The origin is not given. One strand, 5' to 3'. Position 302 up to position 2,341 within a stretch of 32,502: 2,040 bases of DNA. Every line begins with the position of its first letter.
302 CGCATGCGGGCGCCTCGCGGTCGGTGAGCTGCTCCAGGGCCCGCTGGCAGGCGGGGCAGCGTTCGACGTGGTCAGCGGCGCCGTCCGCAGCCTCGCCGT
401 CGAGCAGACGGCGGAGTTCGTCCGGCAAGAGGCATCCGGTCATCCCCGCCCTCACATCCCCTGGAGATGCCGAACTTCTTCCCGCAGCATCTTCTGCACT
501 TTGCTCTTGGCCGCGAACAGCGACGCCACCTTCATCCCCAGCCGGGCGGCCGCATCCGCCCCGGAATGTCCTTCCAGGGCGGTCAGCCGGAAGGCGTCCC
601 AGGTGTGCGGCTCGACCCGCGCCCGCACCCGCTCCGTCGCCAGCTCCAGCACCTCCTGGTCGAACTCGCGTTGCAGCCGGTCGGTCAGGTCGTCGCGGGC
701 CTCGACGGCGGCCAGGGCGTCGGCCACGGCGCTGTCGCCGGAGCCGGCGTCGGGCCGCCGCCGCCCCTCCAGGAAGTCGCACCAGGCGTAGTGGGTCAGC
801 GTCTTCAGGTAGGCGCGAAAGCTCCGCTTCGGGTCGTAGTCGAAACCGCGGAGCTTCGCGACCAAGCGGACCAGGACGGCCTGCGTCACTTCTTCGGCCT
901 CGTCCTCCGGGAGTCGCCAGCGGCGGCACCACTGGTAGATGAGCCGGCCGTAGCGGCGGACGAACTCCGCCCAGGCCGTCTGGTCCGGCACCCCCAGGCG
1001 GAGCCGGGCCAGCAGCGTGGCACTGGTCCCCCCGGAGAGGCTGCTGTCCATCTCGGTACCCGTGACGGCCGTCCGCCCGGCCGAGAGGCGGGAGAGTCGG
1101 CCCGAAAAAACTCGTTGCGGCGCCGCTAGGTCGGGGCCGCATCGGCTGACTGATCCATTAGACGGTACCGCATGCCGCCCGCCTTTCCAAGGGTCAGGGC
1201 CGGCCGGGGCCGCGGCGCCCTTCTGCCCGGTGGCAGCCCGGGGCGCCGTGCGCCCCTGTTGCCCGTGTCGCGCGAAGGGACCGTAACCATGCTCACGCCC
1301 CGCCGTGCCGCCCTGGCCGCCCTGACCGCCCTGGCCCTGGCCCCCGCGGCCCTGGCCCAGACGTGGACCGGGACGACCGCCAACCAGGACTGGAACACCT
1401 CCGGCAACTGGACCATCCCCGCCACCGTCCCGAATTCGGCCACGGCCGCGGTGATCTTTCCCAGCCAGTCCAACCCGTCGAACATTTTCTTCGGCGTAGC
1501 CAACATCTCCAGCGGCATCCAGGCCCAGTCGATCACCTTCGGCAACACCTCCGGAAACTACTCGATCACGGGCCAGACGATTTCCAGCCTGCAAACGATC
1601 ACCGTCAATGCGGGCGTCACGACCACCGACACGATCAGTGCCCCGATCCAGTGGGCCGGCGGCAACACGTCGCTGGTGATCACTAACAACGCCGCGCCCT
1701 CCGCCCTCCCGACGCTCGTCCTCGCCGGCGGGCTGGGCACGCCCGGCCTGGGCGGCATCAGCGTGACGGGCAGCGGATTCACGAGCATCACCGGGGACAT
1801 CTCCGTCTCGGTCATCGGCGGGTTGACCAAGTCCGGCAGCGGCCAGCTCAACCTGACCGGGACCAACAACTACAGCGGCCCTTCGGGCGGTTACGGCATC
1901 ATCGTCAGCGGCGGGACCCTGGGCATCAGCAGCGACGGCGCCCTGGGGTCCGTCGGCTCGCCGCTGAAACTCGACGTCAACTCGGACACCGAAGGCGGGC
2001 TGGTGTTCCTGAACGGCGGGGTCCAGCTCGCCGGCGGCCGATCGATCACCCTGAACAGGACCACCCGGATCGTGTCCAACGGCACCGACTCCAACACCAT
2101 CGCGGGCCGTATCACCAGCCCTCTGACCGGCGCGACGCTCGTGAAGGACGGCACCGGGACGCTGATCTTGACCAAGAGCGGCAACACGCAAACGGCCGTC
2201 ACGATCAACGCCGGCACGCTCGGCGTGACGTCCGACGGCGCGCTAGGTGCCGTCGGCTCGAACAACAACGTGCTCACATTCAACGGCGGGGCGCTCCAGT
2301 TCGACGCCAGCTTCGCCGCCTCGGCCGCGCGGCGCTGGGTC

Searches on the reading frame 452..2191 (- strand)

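Call 12: search_protein_families(library=pfam, proteins=[window:452-2191:-], max_evalue=0.01)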
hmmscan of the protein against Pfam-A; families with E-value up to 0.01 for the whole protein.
window:452-2191:- (579 aa): 1 family
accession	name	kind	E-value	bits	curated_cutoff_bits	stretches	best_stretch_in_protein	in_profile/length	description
PF04542.20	Sigma70_r2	-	9.3e-12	45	24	1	410-479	1-70/71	Sigma-70 region 2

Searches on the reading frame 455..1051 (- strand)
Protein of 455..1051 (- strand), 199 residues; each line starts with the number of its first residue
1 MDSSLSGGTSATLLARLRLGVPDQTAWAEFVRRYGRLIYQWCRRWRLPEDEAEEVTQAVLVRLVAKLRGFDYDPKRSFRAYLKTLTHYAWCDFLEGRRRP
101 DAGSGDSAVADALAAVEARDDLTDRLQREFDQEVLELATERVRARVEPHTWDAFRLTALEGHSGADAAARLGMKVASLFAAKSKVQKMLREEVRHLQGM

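Call 39: search_protein_families(library=pfam, proteins=[window:455-1051:-], max_evalue=0.01)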
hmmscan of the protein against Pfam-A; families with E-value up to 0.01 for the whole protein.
seq(199 aa): 1 family
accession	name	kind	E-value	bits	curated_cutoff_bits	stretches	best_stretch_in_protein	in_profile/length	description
PF04542.20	Sigma70_r2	-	1.5e-12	47.6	24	1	30-99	1-70/71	Sigma-70 region 2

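Call 40: search_protein_families(library=ncbifam, proteins=[window:455-1051:-], max_evalue=0.01)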
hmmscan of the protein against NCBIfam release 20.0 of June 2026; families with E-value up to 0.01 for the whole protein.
seq(199 aa): 23 families
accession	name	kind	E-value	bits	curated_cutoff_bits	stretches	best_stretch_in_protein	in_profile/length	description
TIGR02937.1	sigma70-ECF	superfamily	2.9e-14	53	42.9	1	26-191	2-163/165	sigma-70 family RNA polymerase sigma factor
NF010500.0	PRK13919.1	subfamily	1.8e-08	34.8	226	1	13-194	13-184/186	putative RNA polymerase sigma E protein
NF009172.0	PRK12519.1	subfamily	4.4e-08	32.9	222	1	11-180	17-176/194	RNA polymerase sigma factor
TIGR02985.1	Sig70_bacteroi1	subfamily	7.4e-08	32.8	126.4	1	26-192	2-161/162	RNA polymerase sigma-70 factor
NF007222.0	PRK09640.1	equivalog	2e-07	30.7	194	1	25-99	26-98/188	RNA polymerase sigma factor SigX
NF007223.0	PRK09641.1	equivalog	9.5e-07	28.8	209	1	22-125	15-113/187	RNA polymerase sigma factor SigW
TIGR02989.1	Sig-70_gvs1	subfamily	1.5e-06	28.2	124.55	1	27-191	3-156/158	RNA polymerase sigma-70 factor, Rhodopirellula/Verrucomicrobium family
NF007229.0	PRK09647.1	equivalog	3.1e-06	26.7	265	1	24-195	43-204/220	RNA polymerase sigma factor SigE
NF009166.1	PRK12513.1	equivalog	3.3e-06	26.9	206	1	11-140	10-137/193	RNA polymerase sigma factor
NF009191.0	PRK12539.1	subfamily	9.5e-06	25.2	171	1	49-177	49-163/185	sigma-70 family RNA polymerase sigma factor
TIGR02948.1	SigW_bacill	equivalog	3.1e-05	24.1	243.1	1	22-106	15-96/187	RNA polymerase sigma factor SigW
NF008888.0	PRK11922.1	equivalog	3.8e-05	23.4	204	1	21-194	26-197/231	RNA polymerase sigma factor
TIGR02959.1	SigZ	equivalog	7.3e-05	22.7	168.65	1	50-188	20-140/170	RNA polymerase sigma factor SigZ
NF007228.0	PRK09646.1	subfamily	8.5e-05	22.3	226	1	18-177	23-174/194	ECF RNA polymerase sigma factor SigK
TIGR02952.1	Sig70_famx2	equivalog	0.00017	21.5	206.45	1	23-105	9-90/170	ECF subfamily RNA polymerase sigma factor, BldN family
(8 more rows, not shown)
